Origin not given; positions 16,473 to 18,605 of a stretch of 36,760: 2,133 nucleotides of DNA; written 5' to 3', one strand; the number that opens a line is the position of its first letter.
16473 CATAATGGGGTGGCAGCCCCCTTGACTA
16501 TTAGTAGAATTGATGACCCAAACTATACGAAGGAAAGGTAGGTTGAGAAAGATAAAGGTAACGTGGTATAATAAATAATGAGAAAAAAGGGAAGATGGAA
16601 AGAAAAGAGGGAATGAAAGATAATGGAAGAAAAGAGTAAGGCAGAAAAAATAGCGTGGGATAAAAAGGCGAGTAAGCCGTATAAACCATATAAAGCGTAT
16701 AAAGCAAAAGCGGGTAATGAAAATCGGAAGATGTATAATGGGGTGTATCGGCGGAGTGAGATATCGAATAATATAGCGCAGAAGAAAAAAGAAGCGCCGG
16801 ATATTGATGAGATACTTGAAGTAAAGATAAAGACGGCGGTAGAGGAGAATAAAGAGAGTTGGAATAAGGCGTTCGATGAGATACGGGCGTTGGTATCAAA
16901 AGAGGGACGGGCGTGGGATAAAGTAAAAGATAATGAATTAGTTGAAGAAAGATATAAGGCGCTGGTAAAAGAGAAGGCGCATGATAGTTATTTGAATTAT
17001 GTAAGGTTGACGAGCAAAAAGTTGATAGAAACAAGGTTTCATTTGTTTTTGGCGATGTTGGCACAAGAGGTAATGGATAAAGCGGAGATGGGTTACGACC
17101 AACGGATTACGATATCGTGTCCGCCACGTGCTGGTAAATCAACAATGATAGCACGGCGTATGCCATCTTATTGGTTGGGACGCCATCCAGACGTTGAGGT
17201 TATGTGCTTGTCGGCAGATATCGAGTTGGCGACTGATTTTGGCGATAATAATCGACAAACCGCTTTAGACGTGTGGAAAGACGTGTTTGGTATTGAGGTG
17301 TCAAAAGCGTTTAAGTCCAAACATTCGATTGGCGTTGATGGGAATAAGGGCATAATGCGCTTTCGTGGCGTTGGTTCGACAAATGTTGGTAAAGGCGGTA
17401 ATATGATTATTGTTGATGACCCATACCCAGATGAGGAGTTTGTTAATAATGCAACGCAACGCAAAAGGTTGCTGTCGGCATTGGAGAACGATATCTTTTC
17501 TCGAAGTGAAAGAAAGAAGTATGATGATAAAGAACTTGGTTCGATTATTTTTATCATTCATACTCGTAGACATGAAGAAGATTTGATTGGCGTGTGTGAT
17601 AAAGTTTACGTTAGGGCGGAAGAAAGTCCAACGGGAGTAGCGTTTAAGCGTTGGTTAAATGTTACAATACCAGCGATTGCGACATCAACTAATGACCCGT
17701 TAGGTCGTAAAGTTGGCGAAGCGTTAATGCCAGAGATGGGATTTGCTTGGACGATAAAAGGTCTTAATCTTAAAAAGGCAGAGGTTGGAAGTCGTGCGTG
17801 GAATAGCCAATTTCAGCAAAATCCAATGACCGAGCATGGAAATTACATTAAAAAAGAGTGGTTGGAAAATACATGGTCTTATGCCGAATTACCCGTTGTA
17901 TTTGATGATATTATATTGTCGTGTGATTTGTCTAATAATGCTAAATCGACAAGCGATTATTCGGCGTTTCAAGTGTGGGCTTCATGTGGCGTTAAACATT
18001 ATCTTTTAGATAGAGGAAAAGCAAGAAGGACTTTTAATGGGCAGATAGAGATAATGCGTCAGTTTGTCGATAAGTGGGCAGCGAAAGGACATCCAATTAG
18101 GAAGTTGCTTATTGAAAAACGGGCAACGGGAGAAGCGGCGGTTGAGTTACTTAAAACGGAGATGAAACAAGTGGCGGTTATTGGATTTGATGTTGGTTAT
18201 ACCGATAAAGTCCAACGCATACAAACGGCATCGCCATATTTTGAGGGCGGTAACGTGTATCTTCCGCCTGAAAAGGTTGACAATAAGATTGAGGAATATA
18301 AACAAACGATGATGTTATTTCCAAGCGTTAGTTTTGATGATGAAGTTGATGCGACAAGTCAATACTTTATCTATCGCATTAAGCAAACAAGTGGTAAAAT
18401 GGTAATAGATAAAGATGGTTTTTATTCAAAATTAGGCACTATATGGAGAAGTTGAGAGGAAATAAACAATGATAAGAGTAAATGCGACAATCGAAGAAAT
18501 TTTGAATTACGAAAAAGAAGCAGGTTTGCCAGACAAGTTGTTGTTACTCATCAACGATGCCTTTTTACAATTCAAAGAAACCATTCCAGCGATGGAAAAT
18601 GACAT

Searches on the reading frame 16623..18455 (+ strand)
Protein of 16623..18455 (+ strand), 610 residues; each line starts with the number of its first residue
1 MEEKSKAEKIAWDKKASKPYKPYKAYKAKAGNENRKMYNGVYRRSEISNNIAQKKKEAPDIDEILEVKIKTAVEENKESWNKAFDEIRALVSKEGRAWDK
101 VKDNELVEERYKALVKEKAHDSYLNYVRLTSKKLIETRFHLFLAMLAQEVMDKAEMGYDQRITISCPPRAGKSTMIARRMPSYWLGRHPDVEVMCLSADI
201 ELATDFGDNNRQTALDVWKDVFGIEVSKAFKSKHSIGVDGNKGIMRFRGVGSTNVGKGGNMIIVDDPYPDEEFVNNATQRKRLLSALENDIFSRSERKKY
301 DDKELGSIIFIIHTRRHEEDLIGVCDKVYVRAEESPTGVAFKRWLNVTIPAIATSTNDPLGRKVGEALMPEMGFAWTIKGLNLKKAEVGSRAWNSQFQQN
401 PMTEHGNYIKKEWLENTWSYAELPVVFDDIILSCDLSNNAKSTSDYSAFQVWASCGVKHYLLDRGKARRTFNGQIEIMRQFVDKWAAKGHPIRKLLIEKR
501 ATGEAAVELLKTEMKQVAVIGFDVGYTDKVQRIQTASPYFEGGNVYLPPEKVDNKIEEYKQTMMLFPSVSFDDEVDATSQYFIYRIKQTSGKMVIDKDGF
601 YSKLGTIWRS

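Call 9: search_protein_families(library=pfam, proteins=[window:16623-18455:+], max_evalue=0.01)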
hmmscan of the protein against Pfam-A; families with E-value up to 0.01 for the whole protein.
window:16623-18455:+ (610 aa): 2 families
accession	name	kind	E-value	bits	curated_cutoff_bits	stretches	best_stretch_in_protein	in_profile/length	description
PF17289.8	Terminase_6C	-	6.6e-09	36.4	22.6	1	440-582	7-152/155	Terminase RNaseH-like domain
PF03237.21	Terminase_6N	-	0.00014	22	22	1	165-283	3-121/215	Terminase large subunit, T4likevirus-type, N-terminal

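Call 35: find_related_loci(query=window:16623-18455:+, collection=viral_contigs, flank=10000)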
Query window:16623-18455:+ (610 aa) in viral_contigs; peptide patterns used: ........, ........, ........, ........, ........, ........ (x = any residue, [..] = any of these).
5 stretches matched a pattern; 2 encode a relative of the query (tblastn E <= 1e-3); 2 distinct loci.
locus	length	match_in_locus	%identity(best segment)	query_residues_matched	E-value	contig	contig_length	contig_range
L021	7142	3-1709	100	42-610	0e+0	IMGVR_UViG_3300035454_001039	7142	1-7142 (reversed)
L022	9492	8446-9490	99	1-348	0e+0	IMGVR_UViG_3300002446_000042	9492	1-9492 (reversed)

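Call 45: find_homologous_proteins(query=window:16623-18455:+, max_evalue=1e-30)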
Query window:16623-18455:+ (610 aa): 3 proteins with E <= 1e-30 among 7818 candidates.
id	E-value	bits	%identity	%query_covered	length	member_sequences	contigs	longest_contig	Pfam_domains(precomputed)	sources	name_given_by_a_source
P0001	0.0e+0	1381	99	100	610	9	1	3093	PF17289.9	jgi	jgi:predicted phage terminase large subunit-like protein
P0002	0.0e+0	1051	79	95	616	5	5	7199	PF17289.9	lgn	-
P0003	1.9e-145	504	48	80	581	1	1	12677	PF17289.9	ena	-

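Call 46: find_encoding_contigs(protein=P0002, flank=10000, max_places=6)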
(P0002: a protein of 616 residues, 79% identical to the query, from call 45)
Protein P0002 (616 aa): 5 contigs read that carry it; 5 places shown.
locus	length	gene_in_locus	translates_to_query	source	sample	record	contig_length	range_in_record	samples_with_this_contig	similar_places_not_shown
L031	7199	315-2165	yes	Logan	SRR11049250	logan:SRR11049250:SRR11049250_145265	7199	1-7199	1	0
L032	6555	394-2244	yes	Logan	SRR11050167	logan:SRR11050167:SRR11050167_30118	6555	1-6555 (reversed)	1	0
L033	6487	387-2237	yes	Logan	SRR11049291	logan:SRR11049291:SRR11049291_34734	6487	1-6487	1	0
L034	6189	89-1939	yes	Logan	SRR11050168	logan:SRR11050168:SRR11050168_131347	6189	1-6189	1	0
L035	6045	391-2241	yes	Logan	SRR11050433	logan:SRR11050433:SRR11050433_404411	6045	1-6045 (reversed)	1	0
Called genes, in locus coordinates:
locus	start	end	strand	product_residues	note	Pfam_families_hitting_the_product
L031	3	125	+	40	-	?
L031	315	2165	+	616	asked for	PF17289:Terminase_6C (weak)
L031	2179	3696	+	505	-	PF05133:SPP1_portal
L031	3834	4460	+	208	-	-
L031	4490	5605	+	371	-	-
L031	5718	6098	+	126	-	-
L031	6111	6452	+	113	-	-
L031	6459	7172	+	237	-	-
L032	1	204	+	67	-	?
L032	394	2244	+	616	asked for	PF17289:Terminase_6C (weak)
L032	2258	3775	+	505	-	PF05133:SPP1_portal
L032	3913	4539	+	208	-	-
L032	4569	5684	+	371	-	-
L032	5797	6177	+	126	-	-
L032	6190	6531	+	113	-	-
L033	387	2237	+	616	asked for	PF17289:Terminase_6C (weak)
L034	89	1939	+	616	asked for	PF17289:Terminase_6C (weak)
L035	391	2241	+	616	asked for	PF17289:Terminase_6C (weak)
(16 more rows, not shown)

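Call 47: find_encoding_contigs(protein=P0003, flank=10000, max_places=4)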
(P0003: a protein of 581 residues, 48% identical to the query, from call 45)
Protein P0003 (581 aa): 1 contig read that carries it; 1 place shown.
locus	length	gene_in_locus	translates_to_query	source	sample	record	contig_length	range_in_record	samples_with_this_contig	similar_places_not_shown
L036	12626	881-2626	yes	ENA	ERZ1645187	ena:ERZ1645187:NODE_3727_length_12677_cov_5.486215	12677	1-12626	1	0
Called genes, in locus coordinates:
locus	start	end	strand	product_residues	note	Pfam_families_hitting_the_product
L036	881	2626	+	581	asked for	PF17289:Terminase_6C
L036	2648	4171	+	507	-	PF05133:SPP1_portal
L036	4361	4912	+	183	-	-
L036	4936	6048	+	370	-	-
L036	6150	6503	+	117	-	-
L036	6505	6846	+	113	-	-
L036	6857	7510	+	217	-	-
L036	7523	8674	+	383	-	-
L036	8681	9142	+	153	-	-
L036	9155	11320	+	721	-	-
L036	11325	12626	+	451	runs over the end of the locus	?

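Call 89: search_dna_similar(query=window:16623-18455:+, collection=phages, mode=protein, max_rows=12)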
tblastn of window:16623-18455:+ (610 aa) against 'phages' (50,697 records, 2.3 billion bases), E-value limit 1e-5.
Records with a match: 1818; places in all: 1836; records where one place covers at least 80% of the query: 17.
Best place of each record, by identity: <60% 1818.
By first word of the organism name: Mycobacterium 476; Klebsiella 334; Microbacterium 266; Escherichia 161; Gordonia 142; Brucella 41; Caulobacter 36; Yersinia 25; Xanthomonas 21; Erwinia 21; and 76 more.
By host as written in the record: Mycobacterium smegmatis mc2 155 335; Klebsiella pneumoniae 163; Microbacterium foliorum NRRL B-24224 SEA 111; - 110; Gordonia terrae 3612 106; Microbacterium foliorum NRRL B-24224 100; Mycobacterium smegmatis mc#155 80; Escherichia coli 54; and 311 more.
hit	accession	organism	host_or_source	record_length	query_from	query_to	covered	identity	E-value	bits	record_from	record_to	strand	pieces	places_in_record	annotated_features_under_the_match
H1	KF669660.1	Bacillus phage Pony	Bacillus megaterium Km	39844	116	585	77%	31.4%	3e-45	179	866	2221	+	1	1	terminase large subunit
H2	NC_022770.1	Bacillus phage Pony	Bacillus megaterium Km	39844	116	585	77%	31.4%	3e-45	179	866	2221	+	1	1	terminase large subunit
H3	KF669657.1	Bacillus phage poppyseed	Bacillus megaterium Km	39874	116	585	77%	31.4%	3e-45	179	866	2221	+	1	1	terminase large subunit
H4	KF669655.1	Bacillus phage Page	Bacillus megaterium Km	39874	116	585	77%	31.4%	3e-45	179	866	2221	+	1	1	terminase large subunit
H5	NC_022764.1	Bacillus phage Page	Bacillus megaterium Km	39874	116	585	77%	31.4%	3e-45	179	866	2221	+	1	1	terminase large subunit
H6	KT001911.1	Bacillus phage Pavlov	Bacillus megaterium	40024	116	585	77%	31.4%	3e-45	179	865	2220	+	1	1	terminase large subunit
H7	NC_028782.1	Bacillus phage Pavlov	Bacillus megaterium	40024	116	585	77%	31.4%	3e-45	179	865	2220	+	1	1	terminase large subunit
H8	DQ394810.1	Lactococcus phage phismq86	-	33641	115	583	77%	31.1%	2e-53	203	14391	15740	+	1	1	putative terminase large subunit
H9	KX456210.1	Lactococcus phage 62501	Lactococcus lactis SMQ-86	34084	115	583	77%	31.1%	2e-53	203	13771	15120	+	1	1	putative terminase large subunit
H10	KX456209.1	Lactococcus phage 56701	Lactococcus lactis SMQ-86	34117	115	583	77%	31.1%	2e-53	203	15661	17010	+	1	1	putative terminase large subunit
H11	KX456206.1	Lactococcus phage 28201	Lactococcus lactis SMQ-86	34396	115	583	77%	31.1%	2e-53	203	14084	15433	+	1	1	putative terminase large subunit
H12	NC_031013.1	Lactococcus phage 28201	Lactococcus lactis SMQ-86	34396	115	583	77%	31.1%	2e-53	203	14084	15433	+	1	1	terminase large subunit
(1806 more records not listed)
